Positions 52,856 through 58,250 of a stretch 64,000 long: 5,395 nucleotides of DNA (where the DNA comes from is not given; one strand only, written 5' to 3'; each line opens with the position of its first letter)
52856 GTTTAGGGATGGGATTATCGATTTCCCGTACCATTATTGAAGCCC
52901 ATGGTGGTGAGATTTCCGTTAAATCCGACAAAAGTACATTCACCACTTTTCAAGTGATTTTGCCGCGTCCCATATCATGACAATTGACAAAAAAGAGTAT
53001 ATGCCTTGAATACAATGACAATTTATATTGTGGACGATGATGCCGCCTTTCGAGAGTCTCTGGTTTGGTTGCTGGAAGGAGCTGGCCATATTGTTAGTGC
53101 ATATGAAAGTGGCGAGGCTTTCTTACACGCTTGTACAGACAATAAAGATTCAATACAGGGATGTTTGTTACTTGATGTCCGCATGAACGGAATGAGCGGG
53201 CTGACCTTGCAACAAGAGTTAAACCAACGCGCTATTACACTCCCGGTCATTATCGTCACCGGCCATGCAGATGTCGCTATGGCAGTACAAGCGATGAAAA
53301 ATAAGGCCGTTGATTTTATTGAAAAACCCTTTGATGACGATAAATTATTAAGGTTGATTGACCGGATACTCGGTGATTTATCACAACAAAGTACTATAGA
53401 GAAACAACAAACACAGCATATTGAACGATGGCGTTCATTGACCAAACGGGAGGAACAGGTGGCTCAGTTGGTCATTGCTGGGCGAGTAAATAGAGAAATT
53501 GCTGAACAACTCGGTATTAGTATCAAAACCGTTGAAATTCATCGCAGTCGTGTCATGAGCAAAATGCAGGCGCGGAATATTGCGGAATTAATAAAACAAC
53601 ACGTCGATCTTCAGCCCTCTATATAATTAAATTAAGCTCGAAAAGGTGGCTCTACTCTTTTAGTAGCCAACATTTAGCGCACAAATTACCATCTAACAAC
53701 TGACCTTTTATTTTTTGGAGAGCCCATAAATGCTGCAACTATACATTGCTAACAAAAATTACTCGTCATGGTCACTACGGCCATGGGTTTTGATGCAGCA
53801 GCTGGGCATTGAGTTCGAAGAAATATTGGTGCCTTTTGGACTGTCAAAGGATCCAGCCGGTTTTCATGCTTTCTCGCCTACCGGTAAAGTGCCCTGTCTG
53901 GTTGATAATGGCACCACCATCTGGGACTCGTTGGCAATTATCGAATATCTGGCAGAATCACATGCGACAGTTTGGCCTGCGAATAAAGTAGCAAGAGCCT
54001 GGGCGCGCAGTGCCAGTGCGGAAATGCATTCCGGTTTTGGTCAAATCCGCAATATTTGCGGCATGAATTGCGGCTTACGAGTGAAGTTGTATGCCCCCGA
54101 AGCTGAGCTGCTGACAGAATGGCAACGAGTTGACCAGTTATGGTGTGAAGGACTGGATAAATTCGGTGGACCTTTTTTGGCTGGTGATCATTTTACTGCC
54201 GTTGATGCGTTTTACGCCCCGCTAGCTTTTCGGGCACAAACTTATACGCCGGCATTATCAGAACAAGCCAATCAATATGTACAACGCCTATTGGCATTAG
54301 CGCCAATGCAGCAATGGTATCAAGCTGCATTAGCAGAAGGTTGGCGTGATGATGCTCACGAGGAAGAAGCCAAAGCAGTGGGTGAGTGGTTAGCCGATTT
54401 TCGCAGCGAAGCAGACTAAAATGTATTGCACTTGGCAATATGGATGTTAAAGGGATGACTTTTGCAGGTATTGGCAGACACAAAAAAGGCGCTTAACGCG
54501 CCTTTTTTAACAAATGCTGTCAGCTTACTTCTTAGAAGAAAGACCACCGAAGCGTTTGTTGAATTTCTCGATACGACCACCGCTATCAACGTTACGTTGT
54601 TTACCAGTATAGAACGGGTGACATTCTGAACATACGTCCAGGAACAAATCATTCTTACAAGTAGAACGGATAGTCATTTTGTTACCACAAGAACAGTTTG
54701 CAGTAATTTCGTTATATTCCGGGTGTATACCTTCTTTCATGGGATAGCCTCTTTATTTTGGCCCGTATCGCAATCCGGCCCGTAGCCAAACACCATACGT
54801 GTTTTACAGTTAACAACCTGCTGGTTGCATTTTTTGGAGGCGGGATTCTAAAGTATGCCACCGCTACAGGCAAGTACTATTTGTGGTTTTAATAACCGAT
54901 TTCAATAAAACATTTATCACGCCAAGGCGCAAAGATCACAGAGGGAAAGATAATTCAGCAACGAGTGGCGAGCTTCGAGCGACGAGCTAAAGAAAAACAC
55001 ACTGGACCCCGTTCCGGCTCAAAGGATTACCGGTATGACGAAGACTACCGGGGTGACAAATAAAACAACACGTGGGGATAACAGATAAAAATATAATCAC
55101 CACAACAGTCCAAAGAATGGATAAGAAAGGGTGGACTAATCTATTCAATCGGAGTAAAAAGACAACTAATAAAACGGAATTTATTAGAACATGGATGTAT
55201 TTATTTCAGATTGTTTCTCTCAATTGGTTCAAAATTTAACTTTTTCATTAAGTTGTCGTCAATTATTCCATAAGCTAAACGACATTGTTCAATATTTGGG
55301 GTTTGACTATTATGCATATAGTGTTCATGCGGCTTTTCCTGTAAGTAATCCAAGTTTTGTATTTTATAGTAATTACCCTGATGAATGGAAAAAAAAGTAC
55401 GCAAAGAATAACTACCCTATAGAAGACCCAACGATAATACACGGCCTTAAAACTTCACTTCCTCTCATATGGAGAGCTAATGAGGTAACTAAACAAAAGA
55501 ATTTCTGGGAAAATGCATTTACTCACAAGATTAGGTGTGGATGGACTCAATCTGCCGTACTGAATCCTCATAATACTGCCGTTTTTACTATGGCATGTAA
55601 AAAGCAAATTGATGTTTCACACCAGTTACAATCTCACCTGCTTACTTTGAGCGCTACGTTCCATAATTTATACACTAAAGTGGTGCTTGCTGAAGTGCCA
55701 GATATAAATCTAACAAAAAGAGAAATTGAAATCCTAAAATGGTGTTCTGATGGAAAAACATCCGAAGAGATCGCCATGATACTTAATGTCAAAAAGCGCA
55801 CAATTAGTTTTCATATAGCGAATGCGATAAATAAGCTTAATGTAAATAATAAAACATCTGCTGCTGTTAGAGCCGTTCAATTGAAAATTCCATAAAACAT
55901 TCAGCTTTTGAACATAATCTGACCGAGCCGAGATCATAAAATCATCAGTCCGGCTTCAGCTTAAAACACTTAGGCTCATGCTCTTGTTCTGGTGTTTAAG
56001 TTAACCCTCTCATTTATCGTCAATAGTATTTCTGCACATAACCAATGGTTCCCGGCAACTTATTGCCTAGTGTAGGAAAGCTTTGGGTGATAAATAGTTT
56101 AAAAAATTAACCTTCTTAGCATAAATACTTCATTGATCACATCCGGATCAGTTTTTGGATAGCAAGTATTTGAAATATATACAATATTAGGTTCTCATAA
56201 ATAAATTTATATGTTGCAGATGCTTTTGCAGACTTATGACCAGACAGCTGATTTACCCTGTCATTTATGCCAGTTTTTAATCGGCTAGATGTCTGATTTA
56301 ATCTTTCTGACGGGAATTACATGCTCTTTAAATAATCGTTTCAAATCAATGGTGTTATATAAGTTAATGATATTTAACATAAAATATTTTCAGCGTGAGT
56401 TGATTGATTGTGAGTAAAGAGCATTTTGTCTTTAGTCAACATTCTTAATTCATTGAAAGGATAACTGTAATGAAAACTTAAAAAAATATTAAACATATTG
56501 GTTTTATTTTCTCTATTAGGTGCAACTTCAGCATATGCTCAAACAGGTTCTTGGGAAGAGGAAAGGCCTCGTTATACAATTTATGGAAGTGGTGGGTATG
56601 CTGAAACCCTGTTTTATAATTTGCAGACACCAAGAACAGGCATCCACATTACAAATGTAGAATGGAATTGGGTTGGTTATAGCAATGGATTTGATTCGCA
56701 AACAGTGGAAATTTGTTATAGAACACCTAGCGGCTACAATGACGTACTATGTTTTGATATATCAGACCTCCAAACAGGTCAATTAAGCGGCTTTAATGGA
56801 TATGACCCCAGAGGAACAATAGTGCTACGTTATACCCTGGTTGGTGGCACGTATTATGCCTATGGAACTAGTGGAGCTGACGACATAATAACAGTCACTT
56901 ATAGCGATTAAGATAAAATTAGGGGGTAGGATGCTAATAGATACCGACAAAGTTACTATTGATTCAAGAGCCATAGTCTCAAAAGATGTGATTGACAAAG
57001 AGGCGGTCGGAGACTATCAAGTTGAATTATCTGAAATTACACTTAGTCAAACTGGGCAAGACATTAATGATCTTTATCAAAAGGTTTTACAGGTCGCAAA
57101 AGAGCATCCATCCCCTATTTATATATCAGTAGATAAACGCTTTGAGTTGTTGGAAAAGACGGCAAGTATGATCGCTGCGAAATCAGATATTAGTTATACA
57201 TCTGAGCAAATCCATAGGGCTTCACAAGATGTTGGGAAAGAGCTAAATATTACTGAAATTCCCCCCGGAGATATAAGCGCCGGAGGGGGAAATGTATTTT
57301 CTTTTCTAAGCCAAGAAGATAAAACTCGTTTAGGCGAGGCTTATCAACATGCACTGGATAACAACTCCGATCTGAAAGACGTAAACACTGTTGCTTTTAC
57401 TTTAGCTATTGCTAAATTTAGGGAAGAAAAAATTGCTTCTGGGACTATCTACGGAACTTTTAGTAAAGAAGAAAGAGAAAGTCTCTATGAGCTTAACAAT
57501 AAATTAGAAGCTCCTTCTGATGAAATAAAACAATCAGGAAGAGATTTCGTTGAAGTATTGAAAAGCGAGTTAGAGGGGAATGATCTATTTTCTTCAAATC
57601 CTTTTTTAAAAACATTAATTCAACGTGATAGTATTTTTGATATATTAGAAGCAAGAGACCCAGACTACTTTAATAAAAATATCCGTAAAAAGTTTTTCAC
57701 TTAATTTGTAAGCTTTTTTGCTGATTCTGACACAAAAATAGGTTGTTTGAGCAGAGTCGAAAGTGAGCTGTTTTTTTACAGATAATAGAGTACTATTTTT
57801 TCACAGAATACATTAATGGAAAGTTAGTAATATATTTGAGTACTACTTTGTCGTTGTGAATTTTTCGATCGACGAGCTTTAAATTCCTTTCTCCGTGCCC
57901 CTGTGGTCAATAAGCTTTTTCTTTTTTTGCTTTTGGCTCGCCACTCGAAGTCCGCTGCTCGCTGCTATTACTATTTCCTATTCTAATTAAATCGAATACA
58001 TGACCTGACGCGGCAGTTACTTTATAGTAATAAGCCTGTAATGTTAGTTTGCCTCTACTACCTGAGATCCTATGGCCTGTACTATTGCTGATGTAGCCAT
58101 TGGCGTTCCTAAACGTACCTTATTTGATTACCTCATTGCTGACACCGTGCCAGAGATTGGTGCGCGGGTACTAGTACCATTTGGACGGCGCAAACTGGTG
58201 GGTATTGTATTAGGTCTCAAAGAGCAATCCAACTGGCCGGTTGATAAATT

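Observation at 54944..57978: AT-rich 3-kb insertion splitting the rpmE/priA pair, bounded by inverted repeats and lacking mobility genes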

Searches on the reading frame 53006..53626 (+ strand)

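Call 8: search_protein_families(library=pfam, proteins=[window:53006-53626:+], max_evalue=0.01)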
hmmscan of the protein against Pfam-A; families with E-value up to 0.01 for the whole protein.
window:53006-53626:+ (206 aa): 5 families
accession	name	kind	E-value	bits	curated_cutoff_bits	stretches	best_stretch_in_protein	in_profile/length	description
PF00072.30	Response_reg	-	6.5e-27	94.3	30.2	1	6-118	1-110/111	Response regulator receiver domain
PF00196.25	GerE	-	7.5e-19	67.5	23.5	1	144-196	2-54/57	Bacterial regulatory proteins, luxR family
PF21714.3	KaiA_N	-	3.6e-06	27.6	27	1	5-89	2-82/125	Circadian clock protein KaiA, N-terminal domain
PF06490.17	FleQ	-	3.2e-05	24.6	22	1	5-119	1-104/108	Flagellar regulatory protein FleQ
PF08281.18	Sigma70_r4_2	-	7.3e-05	22.8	25.7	1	162-187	29-54/54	Sigma-70, region 4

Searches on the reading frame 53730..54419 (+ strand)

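Call 8: search_protein_families(library=pfam, proteins=[window:53730-54419:+], max_evalue=0.01)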
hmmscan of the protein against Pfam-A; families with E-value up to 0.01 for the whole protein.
window:53730-54419:+ (229 aa): 6 families
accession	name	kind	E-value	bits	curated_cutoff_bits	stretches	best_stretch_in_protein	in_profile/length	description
PF13409.12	GST_N_2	-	2.1e-17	63.9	25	1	11-76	1-69/70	Glutathione S-transferase, N-terminal domain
PF13417.12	GST_N_3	-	1.2e-12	48.4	22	1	10-79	5-72/75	Glutathione S-transferase, N-terminal domain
PF02798.26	GST_N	-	3.6e-10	40.4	20.9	1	12-76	11-76/76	Glutathione S-transferase, N-terminal domain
PF13410.11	GST_C_2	-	4.6e-06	27.1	24.9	1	144-198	24-68/69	Glutathione S-transferase, C-terminal domain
PF10568.15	Tom37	-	0.0032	18.3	25.1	0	47-83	24-57/124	Outer mitochondrial membrane transport complex protein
PF17172.10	GST_N_4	-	0.0052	17.9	30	1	47-78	27-59/99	Glutathione S-transferase N-terminal domain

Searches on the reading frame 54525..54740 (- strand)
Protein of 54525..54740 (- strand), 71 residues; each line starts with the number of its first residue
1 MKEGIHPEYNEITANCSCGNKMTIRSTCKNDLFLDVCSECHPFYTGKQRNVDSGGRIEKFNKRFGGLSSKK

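Call 8: search_protein_families(library=pfam, proteins=[window:54525-54740:-], max_evalue=0.01)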
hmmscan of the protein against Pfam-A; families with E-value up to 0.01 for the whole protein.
window:54525-54740:- (71 aa): 1 family
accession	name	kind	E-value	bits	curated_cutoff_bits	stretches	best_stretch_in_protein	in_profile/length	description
PF01197.23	Ribosomal_L31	-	3.2e-32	111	27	1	1-65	1-65/65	Ribosomal protein L31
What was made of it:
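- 54525..54740 (-): rpmE (ribosomal protein L31), left host flank. Pfam Ribosomal_L31, E 3e-32 (call 8).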

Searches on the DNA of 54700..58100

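Call 86: search_rna_families(source=window, start=54700, end=58100, threshold=evalue, max_evalue=1)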
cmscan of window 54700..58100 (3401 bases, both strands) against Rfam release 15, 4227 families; matches with E-value up to 1: 3.
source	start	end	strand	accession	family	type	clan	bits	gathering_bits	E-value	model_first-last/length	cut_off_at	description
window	54747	54799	-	RF03157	L31-Gammaproteobacteria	Cis-reg; leader;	CL00118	38.3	33.2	4.7e-06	1-53/53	no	L31-Gammaproteobacteria ribosomal protein leader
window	57864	57944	+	RF02706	TeloSII_ncR30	Gene; sRNA;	-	20.6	86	0.11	1-226/226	no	TeloSII non coding RNA 30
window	56872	56967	+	RF01420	snoR113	Gene; snRNA; snoRNA; CD-box;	-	19.3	47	0.99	1-103/103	no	Small nucleolar RNA snoR113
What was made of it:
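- Tried and rejected: ncRNA in the spacers: only the L31 leader (call 86).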
